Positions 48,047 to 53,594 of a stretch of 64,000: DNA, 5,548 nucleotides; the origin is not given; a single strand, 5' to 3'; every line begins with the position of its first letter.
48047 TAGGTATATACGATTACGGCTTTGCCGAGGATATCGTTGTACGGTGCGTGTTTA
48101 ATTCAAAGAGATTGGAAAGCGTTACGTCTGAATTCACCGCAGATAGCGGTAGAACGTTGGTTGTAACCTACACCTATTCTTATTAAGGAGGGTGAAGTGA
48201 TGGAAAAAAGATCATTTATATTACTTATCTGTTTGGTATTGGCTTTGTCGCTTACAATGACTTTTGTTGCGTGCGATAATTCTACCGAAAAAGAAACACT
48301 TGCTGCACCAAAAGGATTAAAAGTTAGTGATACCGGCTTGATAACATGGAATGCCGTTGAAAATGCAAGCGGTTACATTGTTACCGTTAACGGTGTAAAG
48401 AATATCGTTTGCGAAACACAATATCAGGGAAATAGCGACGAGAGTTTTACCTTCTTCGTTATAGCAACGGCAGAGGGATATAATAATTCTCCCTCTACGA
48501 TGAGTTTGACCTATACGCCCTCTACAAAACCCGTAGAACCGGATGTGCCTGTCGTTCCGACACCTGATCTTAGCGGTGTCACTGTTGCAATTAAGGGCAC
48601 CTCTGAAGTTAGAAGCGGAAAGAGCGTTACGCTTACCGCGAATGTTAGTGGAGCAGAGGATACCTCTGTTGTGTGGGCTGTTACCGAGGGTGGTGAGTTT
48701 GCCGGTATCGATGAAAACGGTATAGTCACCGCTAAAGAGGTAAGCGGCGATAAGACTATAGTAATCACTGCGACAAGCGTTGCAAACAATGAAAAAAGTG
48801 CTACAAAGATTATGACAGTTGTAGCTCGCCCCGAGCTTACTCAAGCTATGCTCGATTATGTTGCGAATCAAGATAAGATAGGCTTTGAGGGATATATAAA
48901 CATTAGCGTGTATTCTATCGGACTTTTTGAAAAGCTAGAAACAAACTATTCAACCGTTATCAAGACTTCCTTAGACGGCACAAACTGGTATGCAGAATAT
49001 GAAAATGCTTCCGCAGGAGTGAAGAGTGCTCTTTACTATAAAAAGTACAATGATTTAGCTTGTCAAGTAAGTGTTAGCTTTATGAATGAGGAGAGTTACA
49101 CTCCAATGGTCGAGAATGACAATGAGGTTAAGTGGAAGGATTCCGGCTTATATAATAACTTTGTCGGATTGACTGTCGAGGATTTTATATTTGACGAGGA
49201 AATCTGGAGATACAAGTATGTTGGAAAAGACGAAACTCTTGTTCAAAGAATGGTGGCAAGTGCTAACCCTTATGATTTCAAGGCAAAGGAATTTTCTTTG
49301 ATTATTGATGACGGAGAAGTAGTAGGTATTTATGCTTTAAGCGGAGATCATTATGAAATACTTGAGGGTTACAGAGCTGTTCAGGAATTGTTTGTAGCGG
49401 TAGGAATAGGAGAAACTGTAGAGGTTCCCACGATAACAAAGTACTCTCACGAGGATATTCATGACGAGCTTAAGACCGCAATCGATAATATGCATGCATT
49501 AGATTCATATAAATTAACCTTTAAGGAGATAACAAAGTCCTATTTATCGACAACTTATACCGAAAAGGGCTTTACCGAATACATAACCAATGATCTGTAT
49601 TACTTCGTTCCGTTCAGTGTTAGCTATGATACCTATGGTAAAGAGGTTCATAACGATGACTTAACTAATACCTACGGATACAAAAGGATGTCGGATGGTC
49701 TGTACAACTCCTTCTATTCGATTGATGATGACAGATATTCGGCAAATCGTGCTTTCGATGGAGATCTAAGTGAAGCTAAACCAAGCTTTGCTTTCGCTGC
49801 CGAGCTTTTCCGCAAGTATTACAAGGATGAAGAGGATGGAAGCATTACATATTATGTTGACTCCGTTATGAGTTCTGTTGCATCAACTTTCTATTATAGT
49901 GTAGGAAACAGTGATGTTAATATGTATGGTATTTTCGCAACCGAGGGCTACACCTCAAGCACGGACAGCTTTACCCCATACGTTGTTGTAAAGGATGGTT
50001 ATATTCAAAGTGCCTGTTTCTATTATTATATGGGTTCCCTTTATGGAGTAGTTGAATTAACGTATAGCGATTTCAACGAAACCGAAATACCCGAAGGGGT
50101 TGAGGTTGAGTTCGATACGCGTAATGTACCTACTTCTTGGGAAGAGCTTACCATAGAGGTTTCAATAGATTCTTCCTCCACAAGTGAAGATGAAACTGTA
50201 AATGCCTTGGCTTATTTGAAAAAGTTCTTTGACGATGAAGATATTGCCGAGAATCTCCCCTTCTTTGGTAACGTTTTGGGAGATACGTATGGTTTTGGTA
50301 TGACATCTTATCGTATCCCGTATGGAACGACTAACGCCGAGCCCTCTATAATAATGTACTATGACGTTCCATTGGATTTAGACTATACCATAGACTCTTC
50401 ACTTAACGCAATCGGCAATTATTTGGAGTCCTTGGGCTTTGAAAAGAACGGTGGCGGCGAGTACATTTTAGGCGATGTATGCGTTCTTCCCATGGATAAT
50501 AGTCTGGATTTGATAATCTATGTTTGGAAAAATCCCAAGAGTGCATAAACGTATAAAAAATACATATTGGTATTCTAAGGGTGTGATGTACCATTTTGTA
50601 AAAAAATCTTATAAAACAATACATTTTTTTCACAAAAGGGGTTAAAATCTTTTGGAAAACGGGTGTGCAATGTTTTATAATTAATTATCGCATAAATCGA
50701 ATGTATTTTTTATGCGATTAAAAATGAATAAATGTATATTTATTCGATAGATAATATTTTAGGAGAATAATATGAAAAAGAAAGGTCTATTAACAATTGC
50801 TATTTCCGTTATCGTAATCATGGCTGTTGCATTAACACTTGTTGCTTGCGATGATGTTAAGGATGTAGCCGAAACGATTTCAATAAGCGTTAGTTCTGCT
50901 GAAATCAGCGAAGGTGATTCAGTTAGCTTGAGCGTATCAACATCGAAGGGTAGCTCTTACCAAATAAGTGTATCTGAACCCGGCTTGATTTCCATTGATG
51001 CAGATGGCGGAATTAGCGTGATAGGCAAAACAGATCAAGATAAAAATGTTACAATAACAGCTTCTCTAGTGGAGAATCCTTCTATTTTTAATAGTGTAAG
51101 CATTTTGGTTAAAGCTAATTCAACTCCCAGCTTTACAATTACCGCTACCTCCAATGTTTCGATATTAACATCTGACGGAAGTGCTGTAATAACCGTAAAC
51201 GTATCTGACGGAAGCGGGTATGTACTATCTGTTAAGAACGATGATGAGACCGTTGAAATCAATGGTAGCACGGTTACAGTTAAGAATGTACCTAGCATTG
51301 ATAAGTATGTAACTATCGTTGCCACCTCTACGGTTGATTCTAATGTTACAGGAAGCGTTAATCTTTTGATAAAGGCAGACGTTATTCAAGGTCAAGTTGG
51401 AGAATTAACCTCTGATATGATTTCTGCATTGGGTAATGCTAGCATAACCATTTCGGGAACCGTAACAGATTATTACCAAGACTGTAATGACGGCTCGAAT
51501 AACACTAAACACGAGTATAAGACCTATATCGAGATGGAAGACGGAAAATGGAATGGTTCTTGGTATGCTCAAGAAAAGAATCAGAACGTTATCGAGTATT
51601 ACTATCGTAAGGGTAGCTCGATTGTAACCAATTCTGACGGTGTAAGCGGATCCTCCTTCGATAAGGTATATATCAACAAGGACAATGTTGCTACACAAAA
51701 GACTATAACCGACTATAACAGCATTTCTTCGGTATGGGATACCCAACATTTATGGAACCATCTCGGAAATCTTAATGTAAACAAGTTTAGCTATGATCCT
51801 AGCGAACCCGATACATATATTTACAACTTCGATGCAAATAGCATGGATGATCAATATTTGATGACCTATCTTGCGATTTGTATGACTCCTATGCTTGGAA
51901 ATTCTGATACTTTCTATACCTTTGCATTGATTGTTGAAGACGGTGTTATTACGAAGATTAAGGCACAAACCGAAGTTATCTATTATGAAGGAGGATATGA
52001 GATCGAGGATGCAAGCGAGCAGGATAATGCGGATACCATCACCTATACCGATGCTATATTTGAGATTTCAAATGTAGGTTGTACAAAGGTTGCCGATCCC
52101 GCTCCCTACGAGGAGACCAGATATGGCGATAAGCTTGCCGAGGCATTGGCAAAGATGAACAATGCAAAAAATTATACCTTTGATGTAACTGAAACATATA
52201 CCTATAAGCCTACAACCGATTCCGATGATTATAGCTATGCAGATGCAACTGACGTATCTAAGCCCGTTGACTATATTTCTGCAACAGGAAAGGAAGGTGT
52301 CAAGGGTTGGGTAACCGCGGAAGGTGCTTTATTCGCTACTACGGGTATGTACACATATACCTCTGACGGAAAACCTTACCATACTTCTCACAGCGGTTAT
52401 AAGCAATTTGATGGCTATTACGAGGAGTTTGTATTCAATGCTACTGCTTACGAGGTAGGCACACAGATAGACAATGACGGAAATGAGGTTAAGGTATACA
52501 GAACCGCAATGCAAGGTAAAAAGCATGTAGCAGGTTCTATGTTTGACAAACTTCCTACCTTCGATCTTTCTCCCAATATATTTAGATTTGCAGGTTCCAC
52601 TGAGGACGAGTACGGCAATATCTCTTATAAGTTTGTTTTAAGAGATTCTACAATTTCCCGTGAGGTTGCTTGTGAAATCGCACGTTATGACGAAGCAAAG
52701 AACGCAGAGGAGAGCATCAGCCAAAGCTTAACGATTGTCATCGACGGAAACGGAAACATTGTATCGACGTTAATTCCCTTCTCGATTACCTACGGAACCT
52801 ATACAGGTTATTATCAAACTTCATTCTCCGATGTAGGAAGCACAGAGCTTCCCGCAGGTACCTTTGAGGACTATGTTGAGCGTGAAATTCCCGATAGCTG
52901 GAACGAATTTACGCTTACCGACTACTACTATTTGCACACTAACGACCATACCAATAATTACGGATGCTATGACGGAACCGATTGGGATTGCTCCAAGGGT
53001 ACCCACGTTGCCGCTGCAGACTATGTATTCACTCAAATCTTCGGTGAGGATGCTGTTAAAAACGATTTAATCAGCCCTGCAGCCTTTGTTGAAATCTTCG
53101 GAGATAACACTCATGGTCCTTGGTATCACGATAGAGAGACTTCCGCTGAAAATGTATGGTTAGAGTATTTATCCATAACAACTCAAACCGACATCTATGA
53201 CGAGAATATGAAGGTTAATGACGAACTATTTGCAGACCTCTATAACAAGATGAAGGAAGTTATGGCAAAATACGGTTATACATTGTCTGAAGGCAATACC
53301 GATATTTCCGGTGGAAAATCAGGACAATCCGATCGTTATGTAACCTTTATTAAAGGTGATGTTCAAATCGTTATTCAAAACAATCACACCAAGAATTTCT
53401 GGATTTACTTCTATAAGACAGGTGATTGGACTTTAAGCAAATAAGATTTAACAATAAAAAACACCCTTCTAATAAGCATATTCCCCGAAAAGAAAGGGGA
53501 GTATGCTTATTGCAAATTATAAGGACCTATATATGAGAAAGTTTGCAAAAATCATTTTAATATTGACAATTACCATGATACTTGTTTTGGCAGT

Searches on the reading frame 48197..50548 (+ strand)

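Call 22: search_protein_families(library=pfam, proteins=[window:48197-50548:+])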
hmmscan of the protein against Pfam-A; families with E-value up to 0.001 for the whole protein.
window:48197-50548:+ (783 aa): 0 families

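Call 55: search_protein_families(library=pfam, proteins=[window:48197-50548:+], max_evalue=0.1)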
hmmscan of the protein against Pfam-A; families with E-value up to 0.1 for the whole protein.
window:48197-50548:+ (783 aa): 2 families
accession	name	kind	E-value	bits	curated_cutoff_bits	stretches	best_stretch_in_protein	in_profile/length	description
PF07679.22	I-set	-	0.0062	17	23.7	1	136-195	10-65/90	Immunoglobulin I-set domain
PF20578.4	aBig_2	-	0.0089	16.3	27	1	145-209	24-85/89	Atrophied bacterial Ig domain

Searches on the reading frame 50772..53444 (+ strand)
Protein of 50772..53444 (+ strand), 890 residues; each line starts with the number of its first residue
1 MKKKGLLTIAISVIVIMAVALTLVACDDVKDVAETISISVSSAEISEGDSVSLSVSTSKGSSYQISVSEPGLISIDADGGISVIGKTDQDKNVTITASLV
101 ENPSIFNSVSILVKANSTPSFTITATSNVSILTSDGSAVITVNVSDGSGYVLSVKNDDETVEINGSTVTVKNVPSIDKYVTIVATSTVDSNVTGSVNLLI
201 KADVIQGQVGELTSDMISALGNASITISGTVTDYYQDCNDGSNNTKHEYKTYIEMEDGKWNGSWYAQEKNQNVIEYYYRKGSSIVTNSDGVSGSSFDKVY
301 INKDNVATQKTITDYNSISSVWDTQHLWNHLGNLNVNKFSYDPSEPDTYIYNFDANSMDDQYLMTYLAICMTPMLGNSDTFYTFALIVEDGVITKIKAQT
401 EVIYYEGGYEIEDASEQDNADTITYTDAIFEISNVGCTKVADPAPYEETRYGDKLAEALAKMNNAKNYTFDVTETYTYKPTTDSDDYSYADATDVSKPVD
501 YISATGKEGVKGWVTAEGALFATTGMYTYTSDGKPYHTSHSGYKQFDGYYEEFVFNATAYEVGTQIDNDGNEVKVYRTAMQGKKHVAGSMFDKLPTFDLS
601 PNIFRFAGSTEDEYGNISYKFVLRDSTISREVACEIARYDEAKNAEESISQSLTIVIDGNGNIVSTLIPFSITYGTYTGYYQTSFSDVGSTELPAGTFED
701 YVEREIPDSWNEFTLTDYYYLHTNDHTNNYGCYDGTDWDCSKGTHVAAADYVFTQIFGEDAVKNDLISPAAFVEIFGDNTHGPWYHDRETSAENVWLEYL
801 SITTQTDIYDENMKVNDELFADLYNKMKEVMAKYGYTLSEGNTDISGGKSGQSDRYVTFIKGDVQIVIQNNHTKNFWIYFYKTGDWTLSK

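Call 22: search_protein_families(library=pfam, proteins=[window:50772-53444:+])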
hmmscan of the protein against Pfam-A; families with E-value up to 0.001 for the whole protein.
window:50772-53444:+ (890 aa): 0 families

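Call 55: search_protein_families(library=pfam, proteins=[window:50772-53444:+], max_evalue=0.1)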
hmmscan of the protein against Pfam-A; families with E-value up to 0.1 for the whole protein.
window:50772-53444:+ (890 aa): 2 families
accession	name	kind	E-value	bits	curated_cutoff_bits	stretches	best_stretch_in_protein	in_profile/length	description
PF02563.21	Poly_export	-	0.0052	17.4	28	1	43-103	7-70/77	Polysaccharide biosynthesis/export protein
PF22768.1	SPP1_Dit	-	0.039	14.6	25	0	116-167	5-59/97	Siphovirus-type tail component, C-terminal domain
